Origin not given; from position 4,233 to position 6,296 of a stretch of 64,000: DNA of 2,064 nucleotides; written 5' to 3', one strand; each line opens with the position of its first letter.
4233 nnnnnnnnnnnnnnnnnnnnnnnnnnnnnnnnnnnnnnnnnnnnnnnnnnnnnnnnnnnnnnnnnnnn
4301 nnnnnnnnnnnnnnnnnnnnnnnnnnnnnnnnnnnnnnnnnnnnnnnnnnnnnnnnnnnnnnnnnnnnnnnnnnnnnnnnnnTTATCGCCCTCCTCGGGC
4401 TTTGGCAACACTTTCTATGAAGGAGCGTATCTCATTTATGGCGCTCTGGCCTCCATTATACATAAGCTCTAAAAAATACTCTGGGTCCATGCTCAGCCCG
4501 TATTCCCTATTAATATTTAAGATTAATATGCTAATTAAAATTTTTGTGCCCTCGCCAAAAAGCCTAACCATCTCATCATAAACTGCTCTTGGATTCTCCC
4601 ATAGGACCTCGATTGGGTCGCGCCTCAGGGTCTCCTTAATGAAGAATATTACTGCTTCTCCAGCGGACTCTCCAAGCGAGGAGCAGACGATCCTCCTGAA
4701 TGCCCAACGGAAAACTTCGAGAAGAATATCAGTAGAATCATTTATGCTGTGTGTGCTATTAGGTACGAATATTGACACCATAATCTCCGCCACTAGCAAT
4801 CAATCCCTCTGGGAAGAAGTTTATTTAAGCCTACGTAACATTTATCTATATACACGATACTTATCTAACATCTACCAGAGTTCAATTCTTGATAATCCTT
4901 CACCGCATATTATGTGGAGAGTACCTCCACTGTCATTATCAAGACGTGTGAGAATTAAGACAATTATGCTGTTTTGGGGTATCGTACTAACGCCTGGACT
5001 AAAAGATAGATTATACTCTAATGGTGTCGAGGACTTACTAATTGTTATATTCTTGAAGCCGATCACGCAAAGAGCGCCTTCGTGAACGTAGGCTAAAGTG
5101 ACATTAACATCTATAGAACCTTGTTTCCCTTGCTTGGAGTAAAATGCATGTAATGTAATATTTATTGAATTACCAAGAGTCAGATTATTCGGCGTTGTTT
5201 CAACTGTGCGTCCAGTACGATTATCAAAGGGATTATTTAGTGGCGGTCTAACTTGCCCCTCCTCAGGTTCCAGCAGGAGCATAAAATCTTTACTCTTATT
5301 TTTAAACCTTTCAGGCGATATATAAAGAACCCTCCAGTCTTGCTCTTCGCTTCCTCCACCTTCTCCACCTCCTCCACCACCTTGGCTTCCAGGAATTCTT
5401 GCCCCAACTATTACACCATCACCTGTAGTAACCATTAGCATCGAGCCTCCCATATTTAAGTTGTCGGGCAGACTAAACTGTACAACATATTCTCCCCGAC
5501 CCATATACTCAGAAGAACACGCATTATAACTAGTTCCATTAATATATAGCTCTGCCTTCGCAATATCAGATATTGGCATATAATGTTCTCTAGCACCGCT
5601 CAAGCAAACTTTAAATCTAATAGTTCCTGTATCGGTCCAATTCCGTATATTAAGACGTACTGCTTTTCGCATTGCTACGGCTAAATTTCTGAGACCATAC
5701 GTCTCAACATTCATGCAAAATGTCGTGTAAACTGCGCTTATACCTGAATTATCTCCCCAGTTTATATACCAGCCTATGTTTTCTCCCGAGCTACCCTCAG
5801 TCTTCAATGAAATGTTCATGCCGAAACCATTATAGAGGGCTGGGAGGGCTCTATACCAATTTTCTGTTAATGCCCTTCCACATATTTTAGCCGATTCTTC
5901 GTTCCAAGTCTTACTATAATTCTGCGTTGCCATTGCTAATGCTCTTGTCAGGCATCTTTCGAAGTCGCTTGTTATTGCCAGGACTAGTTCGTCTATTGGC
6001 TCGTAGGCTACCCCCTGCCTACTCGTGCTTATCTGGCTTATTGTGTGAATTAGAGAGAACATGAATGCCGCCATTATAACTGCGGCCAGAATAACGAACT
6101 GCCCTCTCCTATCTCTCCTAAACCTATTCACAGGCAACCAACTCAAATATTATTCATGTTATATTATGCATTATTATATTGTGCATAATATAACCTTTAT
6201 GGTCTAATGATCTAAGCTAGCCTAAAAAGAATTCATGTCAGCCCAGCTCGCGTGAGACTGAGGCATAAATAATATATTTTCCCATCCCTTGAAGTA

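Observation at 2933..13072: Single-strand type IV pilus-like operon ending in a two-domain KaiC-like ATPase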

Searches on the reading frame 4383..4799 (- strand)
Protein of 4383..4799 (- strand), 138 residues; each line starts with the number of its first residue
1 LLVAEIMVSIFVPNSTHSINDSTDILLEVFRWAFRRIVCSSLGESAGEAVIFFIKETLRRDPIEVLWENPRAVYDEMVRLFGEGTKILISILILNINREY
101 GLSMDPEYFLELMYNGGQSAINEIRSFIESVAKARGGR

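Call 4: search_protein_families(library=pfam, proteins=[window:4383-4799:-], max_evalue=0.1)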
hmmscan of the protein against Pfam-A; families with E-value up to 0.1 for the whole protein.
window:4383-4799:- (138 aa): 1 family
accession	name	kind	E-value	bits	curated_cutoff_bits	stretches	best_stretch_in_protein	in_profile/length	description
PF11537.13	NitrOD5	-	0.018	15.6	27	1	62-105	37-81/94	Nitrosopumilus output domain 5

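Call 5: search_protein_families(library=ncbifam, proteins=[window:4383-4799:-], max_evalue=0.1)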
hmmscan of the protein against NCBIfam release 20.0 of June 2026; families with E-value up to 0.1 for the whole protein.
window:4383-4799:- (138 aa): 0 families

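Call 24: find_homologous_proteins(query=window:4383-4799:-, max_evalue=0.001)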
Query window:4383-4799:- (138 aa): 11 proteins with E <= 0.001 among 24 candidates.
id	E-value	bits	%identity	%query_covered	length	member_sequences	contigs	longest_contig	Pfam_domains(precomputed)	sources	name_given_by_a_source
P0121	1.8e-83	295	100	100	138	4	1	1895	-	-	-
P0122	3.0e-67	242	83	100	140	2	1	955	-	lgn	-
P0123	1.8e-53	198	75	100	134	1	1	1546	-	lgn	-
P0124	1.5e-44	169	63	93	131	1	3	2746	-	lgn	-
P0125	9.1e-42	160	61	86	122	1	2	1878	-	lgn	-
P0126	2.2e-39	152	67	76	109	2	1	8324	-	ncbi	ncbi:MAG: hypothetical protein QXT26_02935, partial [Thermoproteota archaeon]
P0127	5.5e-39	151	55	95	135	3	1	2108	-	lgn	-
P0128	5.0e-31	125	55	82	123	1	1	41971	-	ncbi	ncbi:MAG: hypothetical protein QXL85_04080 [Candidatus Bathyarchaeia archaeon]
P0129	2.0e-26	110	44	91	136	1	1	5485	-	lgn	-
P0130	1.0e-23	101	41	88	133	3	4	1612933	-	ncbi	ncbi:MAG: hypothetical protein QXO97_05160 [Candidatus Nezhaarchaeales archaeon]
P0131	5.2e-23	99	44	85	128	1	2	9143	-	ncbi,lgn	ncbi:MAG: hypothetical protein QW794_04290 [Thermosphaera sp.]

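Call 28: search_solved_structures(query=A2, max_evalue=10)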
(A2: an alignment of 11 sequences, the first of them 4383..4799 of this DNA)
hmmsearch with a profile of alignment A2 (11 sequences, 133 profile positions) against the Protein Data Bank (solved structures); distinct sequences matched with E-value up to 10: 4.
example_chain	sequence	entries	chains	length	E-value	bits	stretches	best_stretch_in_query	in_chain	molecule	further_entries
2p9x_A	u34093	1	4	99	0.0047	19.7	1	27-109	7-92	Hypothetical protein PH0832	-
3a5f_A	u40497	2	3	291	0.9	12.3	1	82-128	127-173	Dihydrodipicolinate synthase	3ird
5l2h_A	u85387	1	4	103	1.5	11.5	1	50-87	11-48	Centyrin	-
7k0z_D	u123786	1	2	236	1.6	11.5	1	41-83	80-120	T cell receptor gamma chain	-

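Call 32: predict_structure(alignment_id=A2)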
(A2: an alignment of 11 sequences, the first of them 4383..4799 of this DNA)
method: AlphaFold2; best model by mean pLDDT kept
length: 138 residues; sequences in the alignment: 11
mean_pLDDT: 87.3   pTM: 0.77
mean pLDDT of the five models: 87.3, 87.0, 86.9, 86.9, 86.6
residues with pLDDT >= 90: 110; 70-90: 5; 50-70: 4; < 50: 19
segments of 3 or more residues with pLDDT < 50: 1-5, 7-19
pLDDT, mean of each block of 10 residues (from residue 1): 41 45 88 96 96 96 97 98 96 97 97 97 97 80
secondary structure, 60 per line:
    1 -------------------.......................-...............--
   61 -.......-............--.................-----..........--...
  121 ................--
elements in order: H20-42 H44-58 H62-68 H70-81 H84-100 H106-115 H118-136

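Call 37: fold_search(model_id=the predicted structure, library=pdb)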
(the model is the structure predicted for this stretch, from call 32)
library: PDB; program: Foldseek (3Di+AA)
matches with E <= 10: 44; with E <= 0.001: 0
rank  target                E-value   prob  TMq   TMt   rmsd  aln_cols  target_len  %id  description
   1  2p9x_B                8.5e-02  0.99  0.42  0.57   4.9        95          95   20  Crystal structure of PH0832 from Pyrococcus horikoshii OT3 (released 2007-10-02)
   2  2p9x_A                1.5e-01  0.99  0.45  0.59   4.5       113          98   18  Crystal structure of PH0832 from Pyrococcus horikoshii OT3 (released 2007-10-02)
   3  5vkc_A                2.0e+00  0.06  0.17  0.16  14.0       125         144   19  Crystal structure of MCL-1 in complex with a BIM competitive inhibitor (released 2017-05-03)
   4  5fdr_B                3.4e+00  0.04  0.17  0.16  11.7       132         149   12  Mcl-1 complexed with small molecule inhibitor (released 2016-03-02)
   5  6ybg_A                3.5e+00  0.04  0.17  0.16  14.0       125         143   19  Structure of Mcl-1 in complex with compound 2g (released 2020-11-18)
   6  4dzu_A                4.6e+00  0.08  0.27  0.22   9.9       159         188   13  Complex of 3-alpha bound to gp41-5 (released 2012-05-02)
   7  7amn_B                4.6e+00  0.04  0.22  0.17  16.9       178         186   10  Structure of LuxR with DNA (repression) (released 2021-03-31)
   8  4gjp_B                4.8e+00  0.04  0.20  0.09  11.0       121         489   12  Crystal structure of the TAL effector dHax3 bound to dsDNA containing repetitive methyl-CpG (released 2012-10-03)
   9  2kbw_MODEL_1_A        4.8e+00  0.04  0.20  0.18  15.1       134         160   19  Solution Structure of human Mcl-1 complexed with human Bid_BH3 peptide (released 2009-12-15)
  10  7xge_H                5.1e+00  0.04  0.21  0.21  12.5       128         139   16  Crystal structure of MCL-1 in complex with computationally designed inhibitor protein (released 2022-07-20)
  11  6ne5_D                5.1e+00  0.04  0.21  0.20  13.4       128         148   12  Discovery of Potent Myeloid Cell Leukemia-1 (Mcl-1) Inhibitors that Demonstrate in vivo Activity in Mouse Xenograft Mo (released 2019-04-17)
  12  4oq6_A                5.1e+00  0.03  0.17  0.17  13.7       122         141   19  Crystal Structure of Human MCL-1 Bound to Inhibitor 4-hydroxy-4'-propylbiphenyl-3-carboxylic acid (released 2014-03-12)
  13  2rld_C                5.3e+00  0.03  0.19  0.20  10.8       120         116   14  CRYSTAL STRUCTURE OF A PROTEIN WITH UNKNOWN FUNCTION FROM S23 RIBOSOMAL PROTEIN FAMILY (BT_0352) FROM BACTEROIDES THET (released 2007-10-30)
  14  9cu8_A                5.6e+00  0.06  0.26  0.30  10.3       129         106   14  Crystal Structure of TNFR2 TNFR2_mb1 Complex (released 2024-12-04)
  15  7f7o_A                5.6e+00  0.04  0.22  0.12  10.9       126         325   19  APC-Asef FP assay tracer (released 2022-07-06)
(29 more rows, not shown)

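Call 70: search_protein_families(library=pfam, alignment_id=A4, max_evalue=0.05)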
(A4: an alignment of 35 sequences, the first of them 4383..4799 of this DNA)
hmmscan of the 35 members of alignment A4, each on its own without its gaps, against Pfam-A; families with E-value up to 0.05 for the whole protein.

A. member 1, window:4383-4799:- (138 aa): 1 family
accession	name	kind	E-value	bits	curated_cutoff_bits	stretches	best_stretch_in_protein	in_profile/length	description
PF11537.13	NitrOD5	-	0.018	15.6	27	1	62-105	37-81/94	Nitrosopumilus output domain 5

B. families by the number of members that match (of 35 scanned): 7 families
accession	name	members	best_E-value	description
PF11537.13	NitrOD5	13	0.0002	Nitrosopumilus output domain 5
PF06777.17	HBB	1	8.7e-05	Helical and beta-bridge domain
PF21356.2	Vps27_GAT-like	1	0.0042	Vacuolar protein sorting-associated protein 27, GAT-like domain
PF00036.39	EF-hand_1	1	0.012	EF hand domain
PF18262.7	PhetRS_B1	1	0.021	Phe-tRNA synthetase beta subunit B1 domain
PF18330.7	Lig_C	1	0.035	Ligase Pab1020 C-terminal region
PF15435.11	UNC119_bdg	1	0.048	UNC119-binding protein C5orf30 homologue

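Call 71: search_solved_structures(query=A4, max_evalue=1, show_alignments=1)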
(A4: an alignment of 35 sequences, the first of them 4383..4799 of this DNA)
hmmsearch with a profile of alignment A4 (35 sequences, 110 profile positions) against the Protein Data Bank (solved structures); distinct sequences matched with E-value up to 1: 10.
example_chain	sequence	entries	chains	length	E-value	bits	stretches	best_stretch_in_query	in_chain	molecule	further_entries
2p9x_A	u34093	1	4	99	5.3e-09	39.1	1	30-106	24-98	Hypothetical protein PH0832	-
9mg8_A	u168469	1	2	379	1.9e-05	27.7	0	43-74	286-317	b-iTHR-110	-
4yy2_A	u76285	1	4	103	0.0018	21.3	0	23-75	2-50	dTor_3x33L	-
4yy5_A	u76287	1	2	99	0.013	18.6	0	19-51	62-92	dTor_3x33L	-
7qca_LQ0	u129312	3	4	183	0.019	18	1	34-103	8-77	60S ribosomal protein L18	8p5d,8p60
8c3w_A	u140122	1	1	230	0.046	16.8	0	8-43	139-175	dnHEM1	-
3r9x_B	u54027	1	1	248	0.14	15.2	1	49-100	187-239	Ribosomal RNA small subunit methyltransferase A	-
3ftc_A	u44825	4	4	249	0.14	15.2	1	49-100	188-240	Dimethyladenosine transferase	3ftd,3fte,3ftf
6xeh_A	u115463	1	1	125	0.2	14.7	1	49-104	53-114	DE NOVO DESIGNED OR386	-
8x5d_K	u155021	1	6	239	0.5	13.4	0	26-71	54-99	CRISPR system Cms endoribonuclease Csm3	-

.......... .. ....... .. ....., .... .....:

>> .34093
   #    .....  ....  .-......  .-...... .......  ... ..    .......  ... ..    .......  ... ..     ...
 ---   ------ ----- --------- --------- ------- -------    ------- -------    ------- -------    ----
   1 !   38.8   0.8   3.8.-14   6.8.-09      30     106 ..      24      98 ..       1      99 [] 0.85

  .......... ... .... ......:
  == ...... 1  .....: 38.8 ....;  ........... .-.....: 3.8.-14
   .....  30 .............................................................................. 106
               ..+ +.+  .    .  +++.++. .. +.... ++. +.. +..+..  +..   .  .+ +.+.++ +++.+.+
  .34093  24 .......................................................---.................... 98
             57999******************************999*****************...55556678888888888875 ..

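Call 87: search_protein_representatives(alignment_id=A2)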
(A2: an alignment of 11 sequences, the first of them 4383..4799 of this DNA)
Query: 11 sequences, 133 profile positions. Proteins with E-value up to 0.001 (for the whole library): 93; up to 1e-10: 33; up to 1e-30: 7. The best 93 are listed.
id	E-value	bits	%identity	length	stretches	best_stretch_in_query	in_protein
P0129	9.4e-58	209.7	-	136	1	1-132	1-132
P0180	6.7e-43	161.6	-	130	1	14-131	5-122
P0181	2.5e-40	153.3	-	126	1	17-131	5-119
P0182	2.9e-40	153.1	-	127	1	19-132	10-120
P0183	8.7e-38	145.1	-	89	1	45-132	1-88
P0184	3.0e-37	143.3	-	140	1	17-129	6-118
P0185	1.1e-31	125.4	-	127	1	15-131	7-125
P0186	2.4e-29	117.7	-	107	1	33-130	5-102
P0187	8.2e-26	106.3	-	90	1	45-132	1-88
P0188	1.2e-25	105.7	-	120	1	17-130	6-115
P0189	2.2e-24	101.7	-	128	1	17-129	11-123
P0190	1.1e-23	99.4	-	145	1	12-131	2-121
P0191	4.3e-22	94.3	-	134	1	13-129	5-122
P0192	4.4e-21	91.0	-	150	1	14-127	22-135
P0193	7.0e-20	87.1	-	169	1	17-130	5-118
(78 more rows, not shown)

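Call 94: find_encoding_contigs(protein=P0131, flank=10000, max_places=1)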
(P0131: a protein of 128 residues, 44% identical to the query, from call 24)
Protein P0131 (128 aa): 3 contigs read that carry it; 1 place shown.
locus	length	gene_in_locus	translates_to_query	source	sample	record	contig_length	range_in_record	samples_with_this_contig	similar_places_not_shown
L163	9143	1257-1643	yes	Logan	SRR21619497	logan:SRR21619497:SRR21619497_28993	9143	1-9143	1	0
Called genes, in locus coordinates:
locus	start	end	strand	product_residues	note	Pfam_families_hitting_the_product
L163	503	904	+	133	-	PF01850:PIN (weak)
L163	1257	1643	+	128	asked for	-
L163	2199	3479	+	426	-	PF00581:Rhodanese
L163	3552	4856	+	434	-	PF13433:Peripla_BP_5 (weak), PF13458:Peripla_BP_6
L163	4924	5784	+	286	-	PF02653:BPD_transp_2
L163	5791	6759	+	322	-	PF02653:BPD_transp_2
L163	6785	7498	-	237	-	PF00005:ABC_tran, PF13304:AAA_21 (faint)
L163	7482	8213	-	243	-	PF00005:ABC_tran, PF13304:AAA_21 (faint), PF12399:BCA_ABC_TP_C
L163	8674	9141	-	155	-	?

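Call 95: find_encoding_contigs(protein=P0130, flank=10000, max_places=1)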
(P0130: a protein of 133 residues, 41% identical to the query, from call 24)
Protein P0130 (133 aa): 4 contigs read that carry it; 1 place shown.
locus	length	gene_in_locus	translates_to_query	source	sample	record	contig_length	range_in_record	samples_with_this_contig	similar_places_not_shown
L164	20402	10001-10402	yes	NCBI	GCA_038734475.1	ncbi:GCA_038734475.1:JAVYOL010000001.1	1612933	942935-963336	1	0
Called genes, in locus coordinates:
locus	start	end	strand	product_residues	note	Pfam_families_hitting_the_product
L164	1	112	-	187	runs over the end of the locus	PF01991:vATP-synt_E, PF02108:FliH (faint), PF05103:DivIVA (faint)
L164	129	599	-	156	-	PF00137:ATP-synt_C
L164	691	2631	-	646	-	PF01496:V_ATPase_I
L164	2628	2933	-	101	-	-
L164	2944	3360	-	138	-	PF01886:DUF61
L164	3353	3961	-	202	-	PF01813:ATP-synt_D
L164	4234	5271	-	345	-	PF06626:DUF1152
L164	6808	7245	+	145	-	PF05168:HEPN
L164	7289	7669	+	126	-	-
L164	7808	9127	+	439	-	PF00083:Sugar_tr, PF07690:MFS_1, PF12832:MFS_1_like (weak)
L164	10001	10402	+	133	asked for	-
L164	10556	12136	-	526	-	-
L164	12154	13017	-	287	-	PF01978:TrmB (faint), PF08100:Dimerisation (faint), PF13463:HTH_27 (faint)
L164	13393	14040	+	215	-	PF01917:Flagellin_arch-type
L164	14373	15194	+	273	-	-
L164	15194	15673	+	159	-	PF01917:Flagellin_arch-type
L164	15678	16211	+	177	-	-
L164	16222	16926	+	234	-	PF05625:PAXNEB (faint), PF06745:ATPase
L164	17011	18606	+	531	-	PF00437:T2SSE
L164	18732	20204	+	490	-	PF00482:T2SSF (faint)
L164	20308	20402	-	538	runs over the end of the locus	PF01943:Polysacc_synt, PF13440:Polysacc_synt_3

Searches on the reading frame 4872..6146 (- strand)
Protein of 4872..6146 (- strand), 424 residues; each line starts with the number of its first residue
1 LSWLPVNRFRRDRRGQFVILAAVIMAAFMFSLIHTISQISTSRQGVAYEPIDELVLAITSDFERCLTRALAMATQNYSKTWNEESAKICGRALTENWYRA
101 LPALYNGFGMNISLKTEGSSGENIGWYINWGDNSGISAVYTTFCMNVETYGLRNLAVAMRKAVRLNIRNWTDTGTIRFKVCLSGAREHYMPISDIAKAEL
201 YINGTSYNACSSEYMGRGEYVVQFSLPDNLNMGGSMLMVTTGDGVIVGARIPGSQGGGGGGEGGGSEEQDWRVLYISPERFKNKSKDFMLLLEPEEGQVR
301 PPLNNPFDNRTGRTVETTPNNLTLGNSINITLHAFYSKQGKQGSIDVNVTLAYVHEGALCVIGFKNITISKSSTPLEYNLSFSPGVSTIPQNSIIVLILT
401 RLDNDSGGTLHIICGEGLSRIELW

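Call 4: search_protein_families(library=pfam, proteins=[window:4872-6146:-], max_evalue=0.1)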
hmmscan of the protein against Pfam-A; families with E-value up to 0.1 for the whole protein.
window:4872-6146:- (424 aa): 1 family
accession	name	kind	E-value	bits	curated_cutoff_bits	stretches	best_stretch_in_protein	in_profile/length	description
PF23922.1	DUF7261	-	4.7e-05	24.1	27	1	11-85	1-73/169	Family of unknown function (DUF7261)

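Call 5: search_protein_families(library=ncbifam, proteins=[window:4872-6146:-], max_evalue=0.1)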
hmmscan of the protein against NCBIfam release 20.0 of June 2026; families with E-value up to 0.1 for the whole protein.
window:4872-6146:- (424 aa): 0 families
